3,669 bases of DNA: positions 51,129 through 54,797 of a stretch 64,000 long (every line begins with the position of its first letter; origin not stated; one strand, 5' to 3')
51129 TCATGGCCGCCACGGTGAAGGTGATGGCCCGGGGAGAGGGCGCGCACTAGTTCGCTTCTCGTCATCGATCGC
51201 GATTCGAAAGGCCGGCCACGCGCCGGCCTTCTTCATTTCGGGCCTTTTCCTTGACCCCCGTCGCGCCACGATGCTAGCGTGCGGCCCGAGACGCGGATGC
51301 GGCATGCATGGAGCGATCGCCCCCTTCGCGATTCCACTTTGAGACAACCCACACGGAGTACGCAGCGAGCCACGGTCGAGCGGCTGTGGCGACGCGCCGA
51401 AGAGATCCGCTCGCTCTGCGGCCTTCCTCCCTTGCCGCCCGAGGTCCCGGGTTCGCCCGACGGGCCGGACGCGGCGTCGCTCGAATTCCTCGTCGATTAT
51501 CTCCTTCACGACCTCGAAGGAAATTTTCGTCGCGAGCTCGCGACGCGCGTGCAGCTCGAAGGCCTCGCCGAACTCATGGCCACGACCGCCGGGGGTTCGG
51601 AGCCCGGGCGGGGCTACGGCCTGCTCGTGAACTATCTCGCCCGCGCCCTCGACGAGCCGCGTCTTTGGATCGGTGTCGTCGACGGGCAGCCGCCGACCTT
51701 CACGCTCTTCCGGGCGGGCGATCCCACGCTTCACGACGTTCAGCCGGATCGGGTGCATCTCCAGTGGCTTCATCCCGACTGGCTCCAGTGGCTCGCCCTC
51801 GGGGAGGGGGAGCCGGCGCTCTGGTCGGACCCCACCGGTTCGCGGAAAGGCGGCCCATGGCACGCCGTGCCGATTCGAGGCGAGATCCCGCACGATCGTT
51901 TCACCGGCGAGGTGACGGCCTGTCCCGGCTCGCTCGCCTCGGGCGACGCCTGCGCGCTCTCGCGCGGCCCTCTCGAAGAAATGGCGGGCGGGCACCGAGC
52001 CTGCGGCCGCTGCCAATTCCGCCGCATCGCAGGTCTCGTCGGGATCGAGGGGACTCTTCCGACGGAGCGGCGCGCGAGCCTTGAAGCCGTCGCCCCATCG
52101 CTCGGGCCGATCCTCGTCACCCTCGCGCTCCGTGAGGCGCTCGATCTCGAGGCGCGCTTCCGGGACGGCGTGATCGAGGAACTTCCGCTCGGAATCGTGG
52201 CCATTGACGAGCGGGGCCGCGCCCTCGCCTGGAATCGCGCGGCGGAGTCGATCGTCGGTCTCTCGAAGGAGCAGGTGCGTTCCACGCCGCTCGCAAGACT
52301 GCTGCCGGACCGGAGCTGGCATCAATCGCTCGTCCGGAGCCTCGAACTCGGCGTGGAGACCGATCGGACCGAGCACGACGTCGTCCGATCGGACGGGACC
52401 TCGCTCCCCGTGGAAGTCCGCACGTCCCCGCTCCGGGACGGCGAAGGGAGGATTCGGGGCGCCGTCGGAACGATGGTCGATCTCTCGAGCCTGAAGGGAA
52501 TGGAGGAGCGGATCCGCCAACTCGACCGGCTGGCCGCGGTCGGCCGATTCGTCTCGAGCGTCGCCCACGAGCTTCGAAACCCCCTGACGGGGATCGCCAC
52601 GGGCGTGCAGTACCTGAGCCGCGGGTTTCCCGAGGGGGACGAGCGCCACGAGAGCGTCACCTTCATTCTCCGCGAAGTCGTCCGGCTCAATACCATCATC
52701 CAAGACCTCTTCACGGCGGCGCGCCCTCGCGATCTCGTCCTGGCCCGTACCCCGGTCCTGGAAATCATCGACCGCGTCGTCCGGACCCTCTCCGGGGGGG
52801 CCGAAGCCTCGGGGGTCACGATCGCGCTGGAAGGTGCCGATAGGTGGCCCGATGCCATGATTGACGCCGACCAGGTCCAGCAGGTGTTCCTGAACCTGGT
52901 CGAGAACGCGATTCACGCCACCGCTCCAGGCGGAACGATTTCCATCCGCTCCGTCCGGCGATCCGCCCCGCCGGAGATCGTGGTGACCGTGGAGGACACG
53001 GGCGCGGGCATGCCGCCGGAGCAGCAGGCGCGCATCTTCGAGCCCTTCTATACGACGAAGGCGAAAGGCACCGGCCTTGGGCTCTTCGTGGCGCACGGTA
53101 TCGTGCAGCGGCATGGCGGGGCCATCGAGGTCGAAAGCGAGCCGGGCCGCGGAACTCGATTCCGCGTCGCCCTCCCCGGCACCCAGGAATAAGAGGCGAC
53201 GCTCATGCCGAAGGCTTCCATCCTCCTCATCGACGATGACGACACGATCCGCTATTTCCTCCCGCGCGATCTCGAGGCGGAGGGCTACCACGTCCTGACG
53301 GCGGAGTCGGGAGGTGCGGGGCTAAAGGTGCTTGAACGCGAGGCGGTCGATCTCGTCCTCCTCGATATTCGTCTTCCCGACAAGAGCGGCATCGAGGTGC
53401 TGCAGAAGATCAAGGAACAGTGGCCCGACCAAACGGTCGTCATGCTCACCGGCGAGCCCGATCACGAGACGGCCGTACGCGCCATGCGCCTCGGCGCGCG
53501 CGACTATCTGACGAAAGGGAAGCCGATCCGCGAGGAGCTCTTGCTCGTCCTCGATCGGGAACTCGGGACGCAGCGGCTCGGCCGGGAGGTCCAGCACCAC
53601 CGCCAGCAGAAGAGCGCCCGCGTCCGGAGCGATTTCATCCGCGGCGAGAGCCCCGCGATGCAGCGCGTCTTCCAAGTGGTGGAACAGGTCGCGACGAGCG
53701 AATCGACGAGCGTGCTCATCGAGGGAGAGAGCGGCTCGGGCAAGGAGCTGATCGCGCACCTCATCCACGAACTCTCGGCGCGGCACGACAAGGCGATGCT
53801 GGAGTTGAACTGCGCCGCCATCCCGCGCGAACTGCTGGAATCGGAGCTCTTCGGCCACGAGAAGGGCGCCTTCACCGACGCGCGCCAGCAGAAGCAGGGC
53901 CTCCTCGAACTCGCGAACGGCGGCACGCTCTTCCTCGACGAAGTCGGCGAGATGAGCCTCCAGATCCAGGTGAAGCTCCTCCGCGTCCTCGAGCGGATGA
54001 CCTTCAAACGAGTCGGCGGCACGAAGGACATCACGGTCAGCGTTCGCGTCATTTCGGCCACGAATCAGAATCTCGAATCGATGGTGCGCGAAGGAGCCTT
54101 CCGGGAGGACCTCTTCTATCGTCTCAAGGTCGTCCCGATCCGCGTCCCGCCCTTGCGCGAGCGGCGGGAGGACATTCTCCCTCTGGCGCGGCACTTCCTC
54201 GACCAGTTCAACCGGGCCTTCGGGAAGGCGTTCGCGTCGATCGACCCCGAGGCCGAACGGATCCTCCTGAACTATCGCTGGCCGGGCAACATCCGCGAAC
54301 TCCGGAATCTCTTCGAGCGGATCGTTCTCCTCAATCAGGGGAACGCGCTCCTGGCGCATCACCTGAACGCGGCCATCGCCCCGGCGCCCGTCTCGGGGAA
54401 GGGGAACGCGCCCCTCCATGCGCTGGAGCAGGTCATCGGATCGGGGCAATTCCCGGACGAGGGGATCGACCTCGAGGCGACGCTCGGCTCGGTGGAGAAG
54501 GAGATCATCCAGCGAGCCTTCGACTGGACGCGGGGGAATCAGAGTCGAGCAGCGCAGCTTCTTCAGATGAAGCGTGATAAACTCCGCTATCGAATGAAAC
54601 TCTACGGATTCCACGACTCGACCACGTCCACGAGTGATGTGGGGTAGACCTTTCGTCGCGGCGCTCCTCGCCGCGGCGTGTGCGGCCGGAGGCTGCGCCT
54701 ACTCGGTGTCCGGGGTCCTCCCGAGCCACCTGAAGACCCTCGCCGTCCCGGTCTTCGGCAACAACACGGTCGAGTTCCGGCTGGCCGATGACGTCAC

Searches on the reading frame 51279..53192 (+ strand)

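Call 6: search_protein_families(library=pfam, proteins=[window:51279-53192:+])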
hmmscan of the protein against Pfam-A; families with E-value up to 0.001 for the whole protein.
window:51279-53192:+ (637 aa): 7 families
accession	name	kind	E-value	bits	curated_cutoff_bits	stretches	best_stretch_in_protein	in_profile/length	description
PF02518.31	HATPase_c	-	9.2e-31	107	26.4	1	529-634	2-109/111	Histidine kinase-, DNA gyrase B-, and HSP90-like ATPase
PF00989.32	PAS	-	1.2e-17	64.3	22.6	1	295-401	3-112/113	PAS fold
PF00512.31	HisKA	-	4.9e-13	49.4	26.9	1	421-483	2-63/66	His Kinase A (phospho-acceptor) domain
PF08448.16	PAS_4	-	2.9e-11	44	23.1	1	300-405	2-108/110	PAS fold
PF13426.13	PAS_9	-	4.3e-11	43.5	27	1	305-403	3-102/103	PAS domain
PF13596.12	PAS_10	-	4.3e-06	27.8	22.1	1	300-402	6-105/106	PAS domain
PF13581.12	HATPase_c_2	-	1.8e-05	25.2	27.4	1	529-620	25-116/127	Histidine kinase-like ATPase domain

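Call 7: search_protein_families(library=ncbifam, proteins=[window:51279-53192:+])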
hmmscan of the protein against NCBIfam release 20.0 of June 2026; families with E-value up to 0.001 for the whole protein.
window:51279-53192:+ (637 aa): 83 families (the best 25 are shown)
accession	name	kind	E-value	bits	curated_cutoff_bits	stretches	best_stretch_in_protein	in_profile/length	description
NF008468.0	PRK11360.1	equivalog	9.5e-90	301.7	646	1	284-635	259-609/616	two-component system sensor histidine kinase AtoS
NF007688.0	PRK10364.1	equivalog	6.2e-59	199.9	479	1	404-634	223-451/460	two-component system sensor histidine kinase ZraS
NF046044.1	PnpS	equivalog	6.9e-48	163.6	400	1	296-633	58-390/390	two-component system histidine kinase PnpS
NF010411.0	PRK13837.1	equivalog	1.4e-43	149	647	1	407-635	436-676/828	two-component system VirA-like sensor kinase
NF052574.1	HisKinEspCMyxo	equivalog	2.6e-42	145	1200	1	307-635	302-638/785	serine histidine kinase EspC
NF052573.1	HisKinEspAMyxo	equivalog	5.8e-42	143.6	1400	1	289-633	250-610/755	serine histidine kinase EspA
NF033092.0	HK_WalK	equivalog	6.5e-41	140.6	725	1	289-633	254-593/594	cell wall metabolism sensor histidine kinase WalK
TIGR02966.1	phoR_proteo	equivalog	5.4e-39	134.1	334.2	1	298-631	11-332/333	phosphate regulon sensor histidine kinase PhoR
NF046020.1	HisKinCckABruc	equivalog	4e-38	130.8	1000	1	298-633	351-706/868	cell cycle histidine kinase CckA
NF053867.1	SprKinKinDBac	equivalog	7.7e-36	123.6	775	1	414-636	279-499/500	sporulation kinase KinD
NF008293.1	PRK11073.1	equivalog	3e-33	115.5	240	1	298-633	12-346/349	nitrogen regulation protein NR(II)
NF040691.1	MtrAB_MtrB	equivalog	3.6e-33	115.3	450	1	407-635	256-493/507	MtrAB system histidine kinase MtrB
NF047497.1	HK_LIC_12097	equivalog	1.4e-32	112.8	500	1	392-633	121-365/367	LIC_12097 family sensor histidine kinase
NF006800.0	PRK09303.1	equivalog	2.6e-32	112.2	342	1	412-633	142-376/383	histidine kinase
NF038348.1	T2SS_HK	subfamily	5.7e-32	110.9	450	1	527-633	466-572/574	histidine kinase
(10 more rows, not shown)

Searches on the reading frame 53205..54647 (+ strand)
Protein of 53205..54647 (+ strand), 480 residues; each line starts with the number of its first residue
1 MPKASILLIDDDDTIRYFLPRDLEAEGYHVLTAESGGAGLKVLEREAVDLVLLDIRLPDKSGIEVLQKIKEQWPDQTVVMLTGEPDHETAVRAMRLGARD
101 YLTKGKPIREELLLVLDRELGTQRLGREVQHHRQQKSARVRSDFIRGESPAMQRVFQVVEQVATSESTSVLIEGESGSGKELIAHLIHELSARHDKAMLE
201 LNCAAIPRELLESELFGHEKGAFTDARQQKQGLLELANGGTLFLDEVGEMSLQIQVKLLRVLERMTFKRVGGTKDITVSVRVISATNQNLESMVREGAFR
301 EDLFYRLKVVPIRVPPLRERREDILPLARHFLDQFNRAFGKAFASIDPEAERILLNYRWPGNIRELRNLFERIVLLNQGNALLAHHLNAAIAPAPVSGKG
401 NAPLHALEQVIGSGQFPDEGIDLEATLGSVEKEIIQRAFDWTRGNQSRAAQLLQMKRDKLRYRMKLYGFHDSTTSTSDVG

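Call 6: search_protein_families(library=pfam, proteins=[window:53205-54647:+])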
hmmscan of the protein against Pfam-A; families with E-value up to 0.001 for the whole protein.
window:53205-54647:+ (480 aa): 7 families
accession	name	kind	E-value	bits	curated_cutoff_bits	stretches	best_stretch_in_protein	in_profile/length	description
PF00158.32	Sigma54_activat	-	8.6e-71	237.5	20.2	1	146-312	2-167/168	Sigma-54 interaction domain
PF25601.1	AAA_lid_14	-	9.9e-27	93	27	1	318-395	1-78/87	AAA+ ATPase lid domain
PF00072.30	Response_reg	-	1.3e-25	90.1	30.2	1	6-105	1-100/111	Response regulator receiver domain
PF14532.12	Sigma54_activ_2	-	3.3e-22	79.6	25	1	147-317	2-138/138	Sigma-54 interaction domain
PF02954.25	HTH_8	-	1.4e-09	38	22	1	427-466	2-41/42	Bacterial regulatory protein, Fis family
PF07728.20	AAA_5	-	3.4e-07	30.8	22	1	170-289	2-124/139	AAA domain (dynein-related subfamily)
PF01078.27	Mg_chelatase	-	1.1e-05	25.3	20.3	1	161-287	16-157/207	Magnesium chelatase, subunit ChlI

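Call 7: search_protein_families(library=ncbifam, proteins=[window:53205-54647:+])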
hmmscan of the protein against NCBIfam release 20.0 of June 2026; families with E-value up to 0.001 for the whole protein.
window:53205-54647:+ (480 aa): 117 families (the best 25 are shown)
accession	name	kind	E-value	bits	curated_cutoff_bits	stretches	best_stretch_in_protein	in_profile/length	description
TIGR01818.1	ntrC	equivalog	1.3e-130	436.4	558.6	1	6-465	1-461/463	nitrogen regulation protein NR(I)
NF008469.0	PRK11361.1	equivalog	1.3e-129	433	714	1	3-470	4-457/461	acetoacetate metabolism transcriptional regulator AtoC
TIGR02915.1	PEP_resp_reg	equivalog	7.1e-113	377.8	502.6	1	6-468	1-443/445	PEP-CTERM-box response regulator transcription factor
NF008176.1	PRK10923.1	equivalog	1.3e-111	373.4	620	1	1-468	1-467/469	nitrogen regulation protein NR(I)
NF041946.1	LuxO_transreg_Vib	equivalog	2.2e-111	372.9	800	1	29-460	22-453/463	quorum-sensing sigma-54 dependent transcriptional regulator LuxO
NF051870.1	NAssimRespRegNtrX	equivalog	1.1e-108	364.1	600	1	4-468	2-451/452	nitrogen assimilation response regulator NtrX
TIGR01817.1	nifA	equivalog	4.4e-104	349.2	528.85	1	131-468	184-528/534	nif-specific transcriptional activator NifA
NF041552.1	TF_PrdR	equivalog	1.2e-102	344.1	795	1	135-468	259-577/577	sigma-54 dependent transcriptional regulator PrdR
NF038308.1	RNA_repair_RtcR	equivalog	3.7e-100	336.3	650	1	88-467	124-516/530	RNA repair transcriptional activator RtcR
NF007689.0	PRK10365.1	equivalog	8.1e-100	334.6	760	1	4-460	6-435/441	sigma-54-dependent response regulator transcription factor ZraR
NF049963.1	RespRegFlgRCampy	domain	9.5e-97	324.5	750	1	7-386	4-376/429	fla regulon two-component system response regulator FlgR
NF050807.1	TransRegFlbDCaul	equivalog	2.7e-96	323.2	750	1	148-468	123-439/454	sigma-54-dependent transcriptional regulator FlbD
NF003451.0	PRK05022.1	equivalog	7.7e-96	321.8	476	1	128-463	176-504/512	nitric oxide reductase transcriptional regulator NorR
NF011695.0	PRK15115.1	equivalog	2.1e-94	316.8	763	1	4-379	7-370/445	two-component system response regulator GlrR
TIGR02974.1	phageshock_pspF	equivalog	3e-86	289.7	443.55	1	147-467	3-336/336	phage shock protein operon transcriptional activator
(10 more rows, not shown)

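Call 54: find_homologous_proteins(query=window:53205-54647:+, max_evalue=1e-80)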
Query window:53205-54647:+ (480 aa): 4722 proteins with E <= 1e-80 among 8000 candidates; the best 120 are listed.
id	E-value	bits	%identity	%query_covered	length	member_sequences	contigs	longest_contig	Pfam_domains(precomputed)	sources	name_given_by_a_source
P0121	1.2e-295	999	95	100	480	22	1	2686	PF00158.33,PF25601.2,PF02954.26,PF14532.13,PF07728.21,PF00072.31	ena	-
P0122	3.9e-280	947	90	100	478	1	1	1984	PF00158.33,PF25601.2,PF02954.26,PF14532.13,PF07728.21,PF00072.31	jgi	jgi:two-component system, NtrC family, response regulator AtoC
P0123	3.1e-279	944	89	100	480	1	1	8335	PF00158.33,PF25601.2,PF02954.26,PF14532.13,PF07728.21,PF00072.31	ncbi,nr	ncbi:MAG TPA: sigma-54 dependent transcriptional regulator [Candidatus Eisenbacteria bacterium]|nr:s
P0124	5.8e-279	944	89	100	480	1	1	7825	PF00158.33,PF25601.2,PF02954.26,PF14532.13,PF07728.21,PF00072.31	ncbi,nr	ncbi:MAG TPA: sigma-54 dependent transcriptional regulator [Acidobacteriota bacterium]|nr:sigma-54 d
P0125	4.1e-278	941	89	100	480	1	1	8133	PF00158.33,PF25601.2,PF02954.26,PF14532.13,PF07728.21,PF00072.31,PF01078.28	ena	-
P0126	2.2e-276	935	88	100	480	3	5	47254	PF00158.33,PF25601.2,PF02954.26,PF14532.13,PF07728.21,PF00072.31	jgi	jgi:two-component system response regulator AtoC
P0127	1.7e-274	929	87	100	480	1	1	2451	PF00158.33,PF25601.2,PF02954.26,PF14532.13,PF07728.21,PF00072.31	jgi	jgi:DNA-binding NtrC family response regulator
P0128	1.5e-272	922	87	100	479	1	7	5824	PF00158.33,PF25601.2,PF02954.26,PF14532.13,PF07728.21,PF00072.31,PF01078.28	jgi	jgi:DNA-binding NtrC family response regulator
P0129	5.5e-272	921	87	100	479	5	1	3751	PF00158.33,PF25601.2,PF02954.26,PF14532.13,PF07728.21,PF00072.31,PF01078.28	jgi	jgi:DNA-binding NtrC family response regulator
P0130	2.9e-264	895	85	99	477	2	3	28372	PF00158.33,PF25601.2,PF02954.26,PF14532.13,PF07728.21,PF00072.31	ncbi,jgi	-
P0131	8.3e-258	874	84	99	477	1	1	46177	PF00158.33,PF25601.2,PF02954.26,PF14532.13,PF07728.21,PF00072.31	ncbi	ncbi:MAG TPA: sigma-54 dependent transcriptional regulator [Candidatus Eisenbacteria bacterium]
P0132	7.2e-257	871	84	99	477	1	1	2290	PF00158.33,PF25601.2,PF02954.26,PF14532.13,PF07728.21,PF00072.31,PF01078.28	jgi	jgi:two-component system response regulator AtoC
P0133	3.5e-255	865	83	99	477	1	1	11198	PF00158.33,PF25601.2,PF02954.26,PF14532.13,PF07728.21,PF00072.31,PF01078.28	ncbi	ncbi:MAG: sigma-54-dependent transcriptional regulator [Hyphomicrobiales bacterium]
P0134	1.1e-254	864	83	99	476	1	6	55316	PF00158.33,PF25601.2,PF02954.26,PF14532.13,PF07728.21,PF00072.31,PF01078.28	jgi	jgi:DNA-binding NtrC family response regulator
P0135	1.8e-252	856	82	99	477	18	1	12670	PF00158.33,PF25601.2,PF02954.26,PF14532.13,PF07728.21,PF00072.31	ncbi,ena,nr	ncbi:MAG TPA: sigma-54 dependent transcriptional regulator [Candidatus Eisenbacteria bacterium]|nr:s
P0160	9.6e-242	821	78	100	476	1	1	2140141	PF00158.33,PF25601.2,PF02954.26,PF14532.13,PF07728.21,PF00072.31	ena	-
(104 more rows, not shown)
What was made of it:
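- A sigma-54 activator with an intact AAA+ domain is encoded in the window and conserved at 76-95% identity across the phylum (calls 6, 54).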

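Call 55: find_encoding_contigs(protein=P0126, flank=10000, max_places=1)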
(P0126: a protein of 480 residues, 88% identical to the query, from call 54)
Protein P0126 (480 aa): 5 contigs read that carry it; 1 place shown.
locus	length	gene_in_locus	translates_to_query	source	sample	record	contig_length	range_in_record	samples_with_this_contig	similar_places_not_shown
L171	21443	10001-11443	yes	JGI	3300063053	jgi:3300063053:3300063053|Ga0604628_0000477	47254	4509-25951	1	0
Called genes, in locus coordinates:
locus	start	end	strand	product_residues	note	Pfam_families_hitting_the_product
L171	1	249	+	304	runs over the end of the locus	PF00041:fn3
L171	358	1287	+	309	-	PF01522:Polysacc_deac_1, PF11959:DUF3473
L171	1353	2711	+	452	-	-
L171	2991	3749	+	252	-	-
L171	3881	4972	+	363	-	PF18935:DUF5683 (faint)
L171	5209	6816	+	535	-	-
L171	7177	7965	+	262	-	-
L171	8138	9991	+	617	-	PF00989:PAS, PF08448:PAS_4, PF13426:PAS_9, PF13596:PAS_10 (weak), PF00512:HisKA, PF02518:HATPase_c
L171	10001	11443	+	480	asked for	PF00072:Response_reg, PF00158:Sigma54_activat, PF14532:Sigma54_activ_2, PF07728:AAA_5 (weak), PF25601:AAA_lid_14, PF02954:HTH_8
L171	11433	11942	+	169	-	PF04390:LptE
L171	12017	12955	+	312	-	-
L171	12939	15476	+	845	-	PF00133:tRNA-synt_1, PF09334:tRNA-synt_1g, PF13603:tRNA-synt_1_2, PF00133:tRNA-synt_1, PF09334:tRNA-synt_1g (weak), PF08264:Anticodon_1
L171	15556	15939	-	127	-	-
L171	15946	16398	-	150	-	-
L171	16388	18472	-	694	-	PF03065:Glyco_hydro_57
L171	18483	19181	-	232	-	PF13424:TPR_12 (faint), PF07719:TPR_2 (faint), PF13176:TPR_7 (faint), PF13428:TPR_14 (faint), PF13432:TPR_16 (faint), PF14559:TPR_19 (faint)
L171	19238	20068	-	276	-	-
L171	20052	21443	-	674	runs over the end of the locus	PF21196:PcrA_UvrD_tudor, PF00176:SNF2-rel_dom, PF00270:DEAD (weak), PF04851:ResIII, PF00271:Helicase_C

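Call 56: find_encoding_contigs(protein=P0131, flank=10000, max_places=1)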
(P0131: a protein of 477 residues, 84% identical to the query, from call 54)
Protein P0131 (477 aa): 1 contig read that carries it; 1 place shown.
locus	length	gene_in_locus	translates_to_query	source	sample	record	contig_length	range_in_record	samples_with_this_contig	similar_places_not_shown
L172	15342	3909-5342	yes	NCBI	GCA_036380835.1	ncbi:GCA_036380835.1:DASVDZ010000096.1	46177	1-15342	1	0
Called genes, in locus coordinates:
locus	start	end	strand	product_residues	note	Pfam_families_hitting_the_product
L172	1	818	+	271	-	PF05036:SPOR (faint)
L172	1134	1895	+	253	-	PF02397:Bac_transf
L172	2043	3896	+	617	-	PF00989:PAS, PF08448:PAS_4, PF13188:PAS_8 (weak), PF13426:PAS_9, PF00512:HisKA, PF13581:HATPase_c_2 (weak), PF02518:HATPase_c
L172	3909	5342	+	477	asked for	PF00072:Response_reg, PF00158:Sigma54_activat, PF14532:Sigma54_activ_2, PF07728:AAA_5 (weak), PF25601:AAA_lid_14, PF02954:HTH_8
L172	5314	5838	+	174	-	PF04390:LptE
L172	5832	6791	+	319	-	-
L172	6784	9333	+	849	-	PF00133:tRNA-synt_1, PF01406:tRNA-synt_1e (faint), PF09334:tRNA-synt_1g, PF13603:tRNA-synt_1_2, PF00133:tRNA-synt_1, PF09334:tRNA-synt_1g (weak), PF08264:Anticodon_1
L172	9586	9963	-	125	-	-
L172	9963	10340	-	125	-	PF09685:MamF_MmsF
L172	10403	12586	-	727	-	PF03065:Glyco_hydro_57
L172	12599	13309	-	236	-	PF09976:TPR_21 (faint), PF13174:TPR_6 (faint), PF13424:TPR_12 (faint), PF07719:TPR_2 (faint), PF13176:TPR_7 (faint), PF13428:TPR_14 (faint), PF13432:TPR_16 (weak), PF14559:TPR_19 (faint)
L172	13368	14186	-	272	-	-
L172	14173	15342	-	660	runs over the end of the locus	PF21196:PcrA_UvrD_tudor (weak), PF04851:ResIII, PF00176:SNF2-rel_dom, PF00270:DEAD (weak), PF00271:Helicase_C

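Call 57: find_encoding_contigs(protein=P0160, flank=10000, max_places=1)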
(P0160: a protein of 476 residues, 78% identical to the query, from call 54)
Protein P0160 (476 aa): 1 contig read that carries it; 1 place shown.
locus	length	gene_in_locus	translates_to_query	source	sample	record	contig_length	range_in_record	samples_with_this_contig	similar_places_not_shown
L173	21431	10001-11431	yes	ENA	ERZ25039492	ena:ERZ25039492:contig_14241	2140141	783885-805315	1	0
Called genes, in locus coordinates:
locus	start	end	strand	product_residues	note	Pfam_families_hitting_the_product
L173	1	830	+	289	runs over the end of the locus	PF00041:fn3 (faint), PF18962:Por_Secre_tail (weak)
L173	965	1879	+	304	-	PF01522:Polysacc_deac_1, PF11959:DUF3473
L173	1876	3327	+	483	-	-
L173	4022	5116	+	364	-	PF18935:DUF5683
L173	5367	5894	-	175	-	-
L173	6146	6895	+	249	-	PF05036:SPOR (weak)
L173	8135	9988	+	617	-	PF00989:PAS, PF08448:PAS_4, PF13188:PAS_8 (weak), PF13426:PAS_9, PF00512:HisKA, PF02518:HATPase_c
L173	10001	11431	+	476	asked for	PF00072:Response_reg, PF00158:Sigma54_activat, PF14532:Sigma54_activ_2, PF07728:AAA_5 (weak), PF25601:AAA_lid_14, PF02954:HTH_8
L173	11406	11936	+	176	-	PF04390:LptE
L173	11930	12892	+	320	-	-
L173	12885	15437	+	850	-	PF00133:tRNA-synt_1, PF01406:tRNA-synt_1e (faint), PF09334:tRNA-synt_1g, PF13603:tRNA-synt_1_2, PF00133:tRNA-synt_1, PF09334:tRNA-synt_1g (weak), PF08264:Anticodon_1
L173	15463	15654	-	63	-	-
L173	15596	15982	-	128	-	-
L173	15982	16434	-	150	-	-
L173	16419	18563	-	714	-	PF03065:Glyco_hydro_57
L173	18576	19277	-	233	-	PF13174:TPR_6 (faint), PF07719:TPR_2 (faint), PF13428:TPR_14 (faint), PF13432:TPR_16, PF14559:TPR_19 (faint)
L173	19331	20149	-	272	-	-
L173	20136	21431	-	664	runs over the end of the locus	PF21196:PcrA_UvrD_tudor (weak), PF04851:ResIII, PF00176:SNF2-rel_dom, PF00270:DEAD (weak), PF00271:Helicase_C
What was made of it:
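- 51279..54647 (+): PAS histidine kinase (51279-53192) and NtrC-family response regulator / sigma-54 activator with GAFTDA loop and Fis-type HTH (53205-54647). Candidate activator, not proven, and not PrsK/PrsR. Conserved synteny in L171-L173 (calls 55-57).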
